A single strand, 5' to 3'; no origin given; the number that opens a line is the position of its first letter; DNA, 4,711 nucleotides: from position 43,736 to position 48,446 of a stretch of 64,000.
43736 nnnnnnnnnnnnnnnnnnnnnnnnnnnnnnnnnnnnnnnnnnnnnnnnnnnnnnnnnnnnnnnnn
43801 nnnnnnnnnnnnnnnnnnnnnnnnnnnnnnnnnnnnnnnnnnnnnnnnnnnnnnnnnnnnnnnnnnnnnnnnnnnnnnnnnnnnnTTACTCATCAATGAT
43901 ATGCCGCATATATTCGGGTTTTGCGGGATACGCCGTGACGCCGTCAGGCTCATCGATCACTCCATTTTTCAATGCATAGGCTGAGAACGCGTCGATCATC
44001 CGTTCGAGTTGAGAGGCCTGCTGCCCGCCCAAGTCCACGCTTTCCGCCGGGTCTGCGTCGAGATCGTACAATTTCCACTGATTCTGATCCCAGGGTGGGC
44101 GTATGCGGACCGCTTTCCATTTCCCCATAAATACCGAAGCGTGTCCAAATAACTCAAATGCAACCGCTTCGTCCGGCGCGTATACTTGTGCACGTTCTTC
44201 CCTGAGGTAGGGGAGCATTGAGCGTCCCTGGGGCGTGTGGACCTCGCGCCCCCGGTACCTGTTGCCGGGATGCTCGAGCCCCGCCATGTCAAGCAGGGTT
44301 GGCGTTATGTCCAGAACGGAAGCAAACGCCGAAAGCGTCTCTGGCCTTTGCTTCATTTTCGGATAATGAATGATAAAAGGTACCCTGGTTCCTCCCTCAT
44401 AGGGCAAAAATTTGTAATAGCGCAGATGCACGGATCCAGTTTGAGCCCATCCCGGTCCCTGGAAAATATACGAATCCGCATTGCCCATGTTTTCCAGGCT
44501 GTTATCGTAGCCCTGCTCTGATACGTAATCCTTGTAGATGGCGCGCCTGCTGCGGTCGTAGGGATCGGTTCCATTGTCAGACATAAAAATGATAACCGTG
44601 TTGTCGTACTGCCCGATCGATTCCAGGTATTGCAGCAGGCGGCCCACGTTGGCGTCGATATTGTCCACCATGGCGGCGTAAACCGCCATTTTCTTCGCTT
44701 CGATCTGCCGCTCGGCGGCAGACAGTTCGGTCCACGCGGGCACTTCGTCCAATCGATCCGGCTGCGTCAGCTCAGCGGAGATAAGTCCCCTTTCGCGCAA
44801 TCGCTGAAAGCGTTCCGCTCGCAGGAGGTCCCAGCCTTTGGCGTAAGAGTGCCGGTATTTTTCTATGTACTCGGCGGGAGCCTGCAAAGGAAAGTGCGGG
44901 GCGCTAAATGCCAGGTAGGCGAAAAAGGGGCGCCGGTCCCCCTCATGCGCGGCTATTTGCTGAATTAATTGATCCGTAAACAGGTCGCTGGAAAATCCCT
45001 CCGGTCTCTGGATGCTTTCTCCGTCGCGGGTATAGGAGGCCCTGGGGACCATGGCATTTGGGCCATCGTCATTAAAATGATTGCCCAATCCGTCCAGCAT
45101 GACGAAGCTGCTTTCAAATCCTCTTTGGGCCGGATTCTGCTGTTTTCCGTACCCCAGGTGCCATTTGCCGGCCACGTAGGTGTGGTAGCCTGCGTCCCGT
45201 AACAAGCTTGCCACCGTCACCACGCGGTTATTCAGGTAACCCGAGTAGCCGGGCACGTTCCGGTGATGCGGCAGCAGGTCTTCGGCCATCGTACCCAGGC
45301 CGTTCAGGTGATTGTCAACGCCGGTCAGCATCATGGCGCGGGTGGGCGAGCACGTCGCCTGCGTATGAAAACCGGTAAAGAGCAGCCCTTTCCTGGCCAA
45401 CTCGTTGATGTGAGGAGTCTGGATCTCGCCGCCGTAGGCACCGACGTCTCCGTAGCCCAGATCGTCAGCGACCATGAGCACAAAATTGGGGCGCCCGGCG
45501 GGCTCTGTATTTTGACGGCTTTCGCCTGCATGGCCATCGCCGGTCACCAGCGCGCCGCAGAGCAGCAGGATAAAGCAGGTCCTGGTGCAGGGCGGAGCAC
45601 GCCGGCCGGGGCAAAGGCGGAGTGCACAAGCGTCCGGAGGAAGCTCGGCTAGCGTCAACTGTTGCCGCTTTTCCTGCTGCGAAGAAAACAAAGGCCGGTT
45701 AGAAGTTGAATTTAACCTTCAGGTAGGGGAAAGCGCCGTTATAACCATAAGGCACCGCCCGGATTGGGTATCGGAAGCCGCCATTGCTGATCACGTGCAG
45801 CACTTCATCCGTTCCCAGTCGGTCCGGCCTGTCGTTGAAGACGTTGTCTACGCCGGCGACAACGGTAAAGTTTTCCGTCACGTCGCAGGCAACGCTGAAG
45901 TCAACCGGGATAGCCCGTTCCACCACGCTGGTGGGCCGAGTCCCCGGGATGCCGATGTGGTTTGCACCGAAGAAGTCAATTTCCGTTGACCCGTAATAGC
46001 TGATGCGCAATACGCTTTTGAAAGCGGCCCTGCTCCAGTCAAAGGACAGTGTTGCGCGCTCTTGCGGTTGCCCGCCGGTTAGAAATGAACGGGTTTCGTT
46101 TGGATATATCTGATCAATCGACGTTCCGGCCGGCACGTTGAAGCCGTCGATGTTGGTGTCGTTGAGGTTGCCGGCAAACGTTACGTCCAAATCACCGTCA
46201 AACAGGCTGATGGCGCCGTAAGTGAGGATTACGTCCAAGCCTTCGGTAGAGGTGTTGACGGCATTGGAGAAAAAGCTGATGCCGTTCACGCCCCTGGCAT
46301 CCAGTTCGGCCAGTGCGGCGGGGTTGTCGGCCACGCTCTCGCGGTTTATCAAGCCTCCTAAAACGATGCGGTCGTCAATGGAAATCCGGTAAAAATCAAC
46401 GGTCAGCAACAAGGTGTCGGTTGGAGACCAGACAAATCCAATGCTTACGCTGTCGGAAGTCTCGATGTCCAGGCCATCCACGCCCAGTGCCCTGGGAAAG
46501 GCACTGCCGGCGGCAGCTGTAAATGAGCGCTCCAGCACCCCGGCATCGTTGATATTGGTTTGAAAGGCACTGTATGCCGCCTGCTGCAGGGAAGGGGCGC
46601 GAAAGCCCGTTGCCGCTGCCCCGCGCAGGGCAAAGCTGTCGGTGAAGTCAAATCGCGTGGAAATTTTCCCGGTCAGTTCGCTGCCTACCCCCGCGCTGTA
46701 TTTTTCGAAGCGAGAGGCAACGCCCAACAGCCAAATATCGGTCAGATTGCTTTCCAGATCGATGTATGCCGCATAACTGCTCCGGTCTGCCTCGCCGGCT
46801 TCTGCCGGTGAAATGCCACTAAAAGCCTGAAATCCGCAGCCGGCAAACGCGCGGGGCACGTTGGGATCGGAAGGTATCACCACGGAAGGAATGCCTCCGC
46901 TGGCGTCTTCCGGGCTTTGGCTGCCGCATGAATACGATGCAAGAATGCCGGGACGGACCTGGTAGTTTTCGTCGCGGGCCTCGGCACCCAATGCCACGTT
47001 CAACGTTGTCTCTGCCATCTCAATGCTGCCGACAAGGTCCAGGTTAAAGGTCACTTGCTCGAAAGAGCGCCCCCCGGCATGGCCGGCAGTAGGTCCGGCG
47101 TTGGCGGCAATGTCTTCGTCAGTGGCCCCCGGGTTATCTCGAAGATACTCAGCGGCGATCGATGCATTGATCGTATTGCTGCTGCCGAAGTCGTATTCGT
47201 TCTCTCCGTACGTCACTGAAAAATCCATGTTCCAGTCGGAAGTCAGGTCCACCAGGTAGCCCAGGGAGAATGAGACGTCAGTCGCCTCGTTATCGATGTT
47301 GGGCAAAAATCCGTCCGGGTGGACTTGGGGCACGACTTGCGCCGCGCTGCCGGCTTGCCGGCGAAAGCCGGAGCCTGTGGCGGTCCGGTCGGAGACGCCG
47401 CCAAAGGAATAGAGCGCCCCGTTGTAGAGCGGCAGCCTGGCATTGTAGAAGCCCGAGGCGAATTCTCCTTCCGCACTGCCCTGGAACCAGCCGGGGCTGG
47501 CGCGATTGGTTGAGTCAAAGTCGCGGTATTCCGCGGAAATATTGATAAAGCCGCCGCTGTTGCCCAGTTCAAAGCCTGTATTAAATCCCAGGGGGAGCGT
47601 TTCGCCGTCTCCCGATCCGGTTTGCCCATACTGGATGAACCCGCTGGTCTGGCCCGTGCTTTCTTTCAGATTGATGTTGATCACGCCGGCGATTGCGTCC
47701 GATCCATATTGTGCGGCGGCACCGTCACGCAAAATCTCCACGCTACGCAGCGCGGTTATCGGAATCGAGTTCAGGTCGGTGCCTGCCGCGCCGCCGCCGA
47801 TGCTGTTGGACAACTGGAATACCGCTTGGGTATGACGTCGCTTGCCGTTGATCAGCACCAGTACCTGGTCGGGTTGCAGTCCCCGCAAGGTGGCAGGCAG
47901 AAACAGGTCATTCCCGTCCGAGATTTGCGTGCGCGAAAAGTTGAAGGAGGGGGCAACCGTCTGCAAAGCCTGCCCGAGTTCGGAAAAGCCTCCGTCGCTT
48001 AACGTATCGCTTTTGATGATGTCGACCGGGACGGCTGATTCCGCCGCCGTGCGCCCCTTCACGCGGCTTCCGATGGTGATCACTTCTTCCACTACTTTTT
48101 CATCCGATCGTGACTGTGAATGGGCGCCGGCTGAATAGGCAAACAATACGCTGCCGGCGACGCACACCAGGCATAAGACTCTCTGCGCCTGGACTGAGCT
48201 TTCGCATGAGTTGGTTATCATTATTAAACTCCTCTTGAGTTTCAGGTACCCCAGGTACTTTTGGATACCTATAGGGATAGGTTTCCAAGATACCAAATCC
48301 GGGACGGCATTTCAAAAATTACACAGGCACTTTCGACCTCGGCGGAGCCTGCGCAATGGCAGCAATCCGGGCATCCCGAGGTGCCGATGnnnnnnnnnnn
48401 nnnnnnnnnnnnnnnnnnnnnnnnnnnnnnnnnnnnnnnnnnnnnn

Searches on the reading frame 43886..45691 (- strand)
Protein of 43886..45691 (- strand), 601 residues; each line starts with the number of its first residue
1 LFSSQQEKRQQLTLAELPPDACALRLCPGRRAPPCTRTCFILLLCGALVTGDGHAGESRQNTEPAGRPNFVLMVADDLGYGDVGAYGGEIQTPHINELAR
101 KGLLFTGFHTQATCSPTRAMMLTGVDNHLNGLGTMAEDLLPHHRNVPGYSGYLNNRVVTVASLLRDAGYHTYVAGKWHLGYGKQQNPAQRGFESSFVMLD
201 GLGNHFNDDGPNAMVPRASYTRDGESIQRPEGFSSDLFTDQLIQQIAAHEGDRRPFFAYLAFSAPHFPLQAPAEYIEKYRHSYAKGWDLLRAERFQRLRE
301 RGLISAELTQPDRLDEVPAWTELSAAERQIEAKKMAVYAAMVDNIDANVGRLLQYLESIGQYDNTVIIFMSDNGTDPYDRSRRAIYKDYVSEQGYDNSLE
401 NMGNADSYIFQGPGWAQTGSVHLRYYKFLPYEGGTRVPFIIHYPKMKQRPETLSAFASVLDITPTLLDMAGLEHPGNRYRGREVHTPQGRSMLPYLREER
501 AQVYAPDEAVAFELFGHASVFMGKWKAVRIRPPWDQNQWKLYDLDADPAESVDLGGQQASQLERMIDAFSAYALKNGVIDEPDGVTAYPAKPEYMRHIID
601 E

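Call 68: search_protein_families(library=pfam, proteins=[window:43886-45691:-], max_evalue=0.00001)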
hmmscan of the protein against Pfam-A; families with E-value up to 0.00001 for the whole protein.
window:43886-45691:- (601 aa): 3 families
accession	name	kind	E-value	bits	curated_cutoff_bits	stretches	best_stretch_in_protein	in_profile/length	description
PF00884.28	Sulfatase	-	2.3e-64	218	25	1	68-471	1-300/301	Sulfatase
PF16347.10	SGSH_C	-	3.3e-11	44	29.3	1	425-558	6-135/154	N-sulphoglucosamine sulphohydrolase, C-terminal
PF01663.27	Phosphodiest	-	8.4e-06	26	23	0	338-399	184-241/342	Type I phosphodiesterase / nucleotide pyrophosphatase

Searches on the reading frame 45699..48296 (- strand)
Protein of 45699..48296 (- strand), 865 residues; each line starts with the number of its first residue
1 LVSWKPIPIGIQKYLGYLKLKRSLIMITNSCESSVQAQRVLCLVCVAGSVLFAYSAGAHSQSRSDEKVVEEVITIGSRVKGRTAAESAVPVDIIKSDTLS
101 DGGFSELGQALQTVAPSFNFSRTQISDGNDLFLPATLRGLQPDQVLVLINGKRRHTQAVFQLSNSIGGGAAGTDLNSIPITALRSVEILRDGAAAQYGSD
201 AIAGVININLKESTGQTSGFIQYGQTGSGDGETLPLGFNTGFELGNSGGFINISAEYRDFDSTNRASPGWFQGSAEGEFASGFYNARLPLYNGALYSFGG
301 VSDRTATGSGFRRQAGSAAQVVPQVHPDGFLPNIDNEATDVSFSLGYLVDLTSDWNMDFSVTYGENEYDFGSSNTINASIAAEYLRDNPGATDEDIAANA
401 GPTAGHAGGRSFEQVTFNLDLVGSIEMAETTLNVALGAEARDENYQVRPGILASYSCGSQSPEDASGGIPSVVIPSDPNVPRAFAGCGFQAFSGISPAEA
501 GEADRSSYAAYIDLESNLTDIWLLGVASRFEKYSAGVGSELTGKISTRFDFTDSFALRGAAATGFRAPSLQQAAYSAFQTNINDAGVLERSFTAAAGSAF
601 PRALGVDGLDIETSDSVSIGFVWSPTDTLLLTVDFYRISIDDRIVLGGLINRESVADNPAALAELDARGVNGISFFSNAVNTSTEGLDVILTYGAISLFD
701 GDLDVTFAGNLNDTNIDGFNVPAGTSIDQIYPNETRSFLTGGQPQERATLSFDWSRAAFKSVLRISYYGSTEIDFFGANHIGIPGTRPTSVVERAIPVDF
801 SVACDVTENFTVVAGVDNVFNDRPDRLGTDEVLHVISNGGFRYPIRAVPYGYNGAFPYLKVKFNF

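Call 68: search_protein_families(library=pfam, proteins=[window:45699-48296:-], max_evalue=0.00001)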
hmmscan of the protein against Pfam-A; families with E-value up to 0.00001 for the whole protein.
window:45699-48296:- (865 aa): 2 families
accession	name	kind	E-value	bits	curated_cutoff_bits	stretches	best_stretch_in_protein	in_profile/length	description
PF00593.30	TonB_dep_Rec_b-barrel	-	2.9e-25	90.5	27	1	291-819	14-436/436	TonB dependent receptor-like, beta-barrel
PF07715.20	Plug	-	7.5e-18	65.4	23.9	1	85-205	3-107/107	TonB-dependent Receptor Plug Domain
